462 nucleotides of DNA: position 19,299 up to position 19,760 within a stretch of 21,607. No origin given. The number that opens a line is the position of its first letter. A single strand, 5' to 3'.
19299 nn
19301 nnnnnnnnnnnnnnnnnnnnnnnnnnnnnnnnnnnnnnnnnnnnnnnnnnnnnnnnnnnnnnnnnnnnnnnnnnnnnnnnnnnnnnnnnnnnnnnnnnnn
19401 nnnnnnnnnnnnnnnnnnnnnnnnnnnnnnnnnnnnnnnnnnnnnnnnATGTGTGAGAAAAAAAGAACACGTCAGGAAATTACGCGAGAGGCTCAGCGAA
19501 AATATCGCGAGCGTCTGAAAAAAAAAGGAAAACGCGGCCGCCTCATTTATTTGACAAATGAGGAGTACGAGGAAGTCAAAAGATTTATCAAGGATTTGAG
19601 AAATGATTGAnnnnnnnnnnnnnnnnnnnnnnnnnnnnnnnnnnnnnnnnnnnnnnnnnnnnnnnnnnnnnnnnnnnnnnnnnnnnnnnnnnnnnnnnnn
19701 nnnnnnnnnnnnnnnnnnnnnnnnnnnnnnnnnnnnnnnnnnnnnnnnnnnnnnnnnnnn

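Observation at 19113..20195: Duplicated ~85-bp promoter-operator-leader cassette with a perfect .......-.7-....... palindrome in the spacer, bracketing the XRE regulator block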

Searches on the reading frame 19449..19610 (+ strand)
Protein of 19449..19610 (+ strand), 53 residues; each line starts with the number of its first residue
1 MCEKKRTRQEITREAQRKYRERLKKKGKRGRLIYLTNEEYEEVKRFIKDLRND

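Call 11: search_protein_families(library=pfam, max_evalue=0.01, proteins=[window:19449-19610:+])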
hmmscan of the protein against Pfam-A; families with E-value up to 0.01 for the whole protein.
window:19449-19610:+ (53 aa): 2 families
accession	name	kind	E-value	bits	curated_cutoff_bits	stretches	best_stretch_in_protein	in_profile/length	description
PF07926.17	TPR_MLP1_2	-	0.0023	18.4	36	1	6-52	32-78/129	TPR/MLP1/MLP2-like protein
PF09756.15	DDRGK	-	0.0024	18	27.8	1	29-48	150-169/188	DDRGK domain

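Call 12: search_protein_families(library=phrogs, max_evalue=0.001, proteins=[window:19449-19610:+])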
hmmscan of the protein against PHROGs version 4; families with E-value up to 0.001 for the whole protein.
window:19449-19610:+ (53 aa): 0 families

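Call 57: search_protein_families(library=ncbifam, max_evalue=0.01, proteins=[window:19449-19610:+])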
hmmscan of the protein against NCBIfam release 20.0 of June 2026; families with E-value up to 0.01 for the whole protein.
window:19449-19610:+ (53 aa): 1 family
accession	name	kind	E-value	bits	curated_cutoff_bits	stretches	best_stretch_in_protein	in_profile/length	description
NF041430.1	UrfF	equivalog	1.1e-06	28.6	100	1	16-52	21-57/68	plasmid repression protein F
